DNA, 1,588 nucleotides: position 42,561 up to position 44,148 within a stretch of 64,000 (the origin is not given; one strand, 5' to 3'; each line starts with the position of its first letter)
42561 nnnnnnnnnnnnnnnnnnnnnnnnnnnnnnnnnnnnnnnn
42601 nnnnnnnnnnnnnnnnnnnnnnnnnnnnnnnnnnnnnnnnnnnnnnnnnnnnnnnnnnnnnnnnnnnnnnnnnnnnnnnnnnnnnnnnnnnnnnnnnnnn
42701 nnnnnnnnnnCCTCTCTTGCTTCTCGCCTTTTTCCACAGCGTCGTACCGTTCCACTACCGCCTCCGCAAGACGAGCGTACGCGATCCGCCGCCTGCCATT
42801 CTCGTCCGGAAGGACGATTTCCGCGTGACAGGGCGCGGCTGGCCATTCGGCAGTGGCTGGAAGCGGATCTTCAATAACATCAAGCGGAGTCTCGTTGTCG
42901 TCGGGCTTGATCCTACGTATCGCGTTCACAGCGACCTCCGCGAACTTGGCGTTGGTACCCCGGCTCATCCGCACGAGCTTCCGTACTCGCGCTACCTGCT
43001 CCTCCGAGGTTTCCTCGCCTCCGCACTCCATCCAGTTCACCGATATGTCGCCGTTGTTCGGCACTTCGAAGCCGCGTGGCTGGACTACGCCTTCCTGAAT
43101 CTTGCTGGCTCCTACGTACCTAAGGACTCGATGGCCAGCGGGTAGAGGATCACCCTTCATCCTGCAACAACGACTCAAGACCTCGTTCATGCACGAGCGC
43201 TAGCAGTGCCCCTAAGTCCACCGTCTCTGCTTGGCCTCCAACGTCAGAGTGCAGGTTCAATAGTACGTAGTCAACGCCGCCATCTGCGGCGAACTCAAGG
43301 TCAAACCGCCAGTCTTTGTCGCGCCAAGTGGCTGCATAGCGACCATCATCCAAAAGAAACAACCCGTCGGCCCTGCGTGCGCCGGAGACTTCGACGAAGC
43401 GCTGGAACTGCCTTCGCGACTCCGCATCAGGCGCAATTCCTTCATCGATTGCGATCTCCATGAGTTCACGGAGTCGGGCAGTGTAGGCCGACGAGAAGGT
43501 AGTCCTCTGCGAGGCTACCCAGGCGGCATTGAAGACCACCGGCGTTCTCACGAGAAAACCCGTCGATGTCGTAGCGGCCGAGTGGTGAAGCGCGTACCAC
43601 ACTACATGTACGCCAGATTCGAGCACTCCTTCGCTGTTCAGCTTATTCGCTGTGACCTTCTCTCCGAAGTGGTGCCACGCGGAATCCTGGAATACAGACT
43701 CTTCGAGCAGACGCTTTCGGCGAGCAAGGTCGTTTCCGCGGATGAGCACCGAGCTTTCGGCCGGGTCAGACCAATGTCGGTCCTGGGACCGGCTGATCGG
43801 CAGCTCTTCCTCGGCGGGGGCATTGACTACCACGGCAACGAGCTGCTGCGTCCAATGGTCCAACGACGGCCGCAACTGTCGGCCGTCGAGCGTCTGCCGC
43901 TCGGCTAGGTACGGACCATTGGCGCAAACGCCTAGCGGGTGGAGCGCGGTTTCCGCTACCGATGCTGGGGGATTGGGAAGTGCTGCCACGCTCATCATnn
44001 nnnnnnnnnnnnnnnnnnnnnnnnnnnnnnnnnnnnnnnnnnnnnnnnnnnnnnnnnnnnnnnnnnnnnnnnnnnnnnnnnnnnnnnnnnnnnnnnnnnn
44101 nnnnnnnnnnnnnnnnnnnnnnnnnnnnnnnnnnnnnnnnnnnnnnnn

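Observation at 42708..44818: Orphan, translationally coupled four-gene cassette (47 aa, 226 aa, 282 aa, 150 aa) with no recognisable domains: candidate novel defence or toxin-antitoxin-like system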

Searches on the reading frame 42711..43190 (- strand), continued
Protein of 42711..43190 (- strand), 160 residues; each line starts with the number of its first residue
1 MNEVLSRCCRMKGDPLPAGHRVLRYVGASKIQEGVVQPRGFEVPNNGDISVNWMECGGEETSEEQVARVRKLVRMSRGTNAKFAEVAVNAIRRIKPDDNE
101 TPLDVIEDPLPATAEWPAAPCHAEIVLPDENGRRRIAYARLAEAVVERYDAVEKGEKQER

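Call 114: find_related_loci(query=A2, collection=viral_contigs, flank=6000)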
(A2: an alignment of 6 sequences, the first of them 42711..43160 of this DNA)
Query A2 (150 aa) in viral_contigs; peptide patterns used: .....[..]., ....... (x = any residue, [..] = any of these).
61 stretches matched a pattern, but none encodes a relative of the query by tblastn (E <= 1e-3).

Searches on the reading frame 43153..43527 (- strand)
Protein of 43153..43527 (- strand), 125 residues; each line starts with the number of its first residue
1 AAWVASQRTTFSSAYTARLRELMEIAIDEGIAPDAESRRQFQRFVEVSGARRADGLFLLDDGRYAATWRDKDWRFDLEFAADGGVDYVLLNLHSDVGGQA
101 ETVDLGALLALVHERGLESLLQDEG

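Call 97: search_solved_structures(query=A9, max_evalue=10)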
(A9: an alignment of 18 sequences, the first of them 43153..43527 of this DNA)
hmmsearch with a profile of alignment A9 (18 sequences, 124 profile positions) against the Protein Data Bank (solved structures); distinct sequences matched with E-value up to 10: 11.
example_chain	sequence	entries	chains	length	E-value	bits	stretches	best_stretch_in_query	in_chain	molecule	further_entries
4hkz_E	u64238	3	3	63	0.00092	22.5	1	40-80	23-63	Protein L fragment | Protein L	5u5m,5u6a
6b9y_E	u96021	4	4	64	0.00095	22.5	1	40-80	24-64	Protein L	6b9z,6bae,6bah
4hjg_E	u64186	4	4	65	0.00099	22.4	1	40-80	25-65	Protein L fragment | Protein L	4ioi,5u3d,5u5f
1hez_E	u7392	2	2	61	0.0014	22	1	40-78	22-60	PROTEIN L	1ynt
1ymh_E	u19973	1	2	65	0.0024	21.2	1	40-81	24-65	Protein L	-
1mhh_E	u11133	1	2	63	0.0046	20.3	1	40-81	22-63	protein L domain C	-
1xcq_L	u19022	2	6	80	0.0098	19.2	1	40-81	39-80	Protein L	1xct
4ow4_A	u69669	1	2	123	0.01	19.1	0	54-105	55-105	Beta-terfoil designed by folding nucleus symmetric expansion (""Phifoil"")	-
1xf5_L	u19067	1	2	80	0.12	15.7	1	40-81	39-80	Protein L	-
8oyv_A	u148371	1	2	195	0.27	14.5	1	14-51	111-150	De novo designed soluble Claudin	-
7aih_BO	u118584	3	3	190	1.5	12.1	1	53-111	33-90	Putative ribosomal protein L14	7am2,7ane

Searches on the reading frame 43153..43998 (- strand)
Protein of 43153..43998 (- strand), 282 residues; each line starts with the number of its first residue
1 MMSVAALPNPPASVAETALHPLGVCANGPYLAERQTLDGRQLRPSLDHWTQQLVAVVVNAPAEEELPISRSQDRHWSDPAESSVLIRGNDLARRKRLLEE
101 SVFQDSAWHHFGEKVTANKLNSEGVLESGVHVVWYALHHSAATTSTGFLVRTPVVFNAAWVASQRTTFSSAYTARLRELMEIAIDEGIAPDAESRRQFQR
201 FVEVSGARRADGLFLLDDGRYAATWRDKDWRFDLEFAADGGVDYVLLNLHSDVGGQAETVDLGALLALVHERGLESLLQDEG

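Call 7: search_protein_families(library=pfam, proteins=[window:43153-43998:-], max_evalue=1)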
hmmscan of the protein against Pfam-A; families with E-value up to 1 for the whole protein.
window:43153-43998:- (282 aa): 1 family
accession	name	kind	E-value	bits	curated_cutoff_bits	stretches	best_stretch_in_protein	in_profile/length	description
PF22181.1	TarS_linker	-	0.004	17.9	27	1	171-235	3-67/100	Glycosyl transferase TarS linker domain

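Call 8: search_protein_families(library=padloc, proteins=[window:43153-43998:-], max_evalue=1)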
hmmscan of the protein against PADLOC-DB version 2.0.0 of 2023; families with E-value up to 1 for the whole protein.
window:43153-43998:- (282 aa): 0 families

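Call 9: search_protein_families(library=ncbifam, proteins=[window:43153-43998:-], max_evalue=1)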
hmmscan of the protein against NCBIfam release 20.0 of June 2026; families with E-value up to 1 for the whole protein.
window:43153-43998:- (282 aa): 1 family
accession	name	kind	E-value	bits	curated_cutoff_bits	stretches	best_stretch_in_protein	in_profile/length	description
NF045549.1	GGPPsyn_IdsB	equivalog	0.021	13.9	475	1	128-174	46-91/346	geranylgeranyl diphosphate synthase IdsB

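Call 10: search_protein_families(library=phrogs, proteins=[window:43153-43998:-], max_evalue=1)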
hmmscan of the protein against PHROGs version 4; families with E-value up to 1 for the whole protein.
window:43153-43998:- (282 aa): 0 families

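Call 12: find_encoding_contigs(protein=window:43153-43998:-, flank=10000, max_places=10)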
Protein window:43153-43998:- (282 aa): no gene with exactly this product is on record in the collection.

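Call 13: find_homologous_proteins(query=window:43153-43998:-, max_evalue=0.01)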
Query window:43153-43998:- (282 aa): 1 proteins with E <= 0.01 among 3148 candidates.
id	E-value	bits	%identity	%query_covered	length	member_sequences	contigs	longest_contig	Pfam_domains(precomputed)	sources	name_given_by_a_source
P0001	2.6e-184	629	100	100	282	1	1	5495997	-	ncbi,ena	-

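Call 14: find_encoding_contigs(protein=P0001, flank=10000, max_places=5)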
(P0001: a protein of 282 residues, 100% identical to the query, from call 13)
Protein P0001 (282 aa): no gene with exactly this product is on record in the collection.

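Call 95: search_protein_families(library=pfam, alignment_id=A8, max_evalue=0.05)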
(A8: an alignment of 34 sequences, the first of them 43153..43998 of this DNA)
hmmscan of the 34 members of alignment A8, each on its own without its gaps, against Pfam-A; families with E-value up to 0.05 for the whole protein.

A. member 1, window:43153-43998:- (282 aa): 1 family
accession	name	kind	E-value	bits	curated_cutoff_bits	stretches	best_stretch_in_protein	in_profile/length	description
PF22181.1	TarS_linker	-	0.004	17.9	27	1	171-235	3-67/100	Glycosyl transferase TarS linker domain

B. families by the number of members that match (of 34 scanned): 2 families
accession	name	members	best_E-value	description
PF22181.1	TarS_linker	1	0.004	Glycosyl transferase TarS linker domain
PF10932.13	DUF2783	1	0.01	Protein of unknown function (DUF2783)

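Call 98: search_solved_structures(query=window:43153-43998:-, max_evalue=10)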
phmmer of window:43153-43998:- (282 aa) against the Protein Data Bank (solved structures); distinct sequences matched with E-value up to 10: 0.
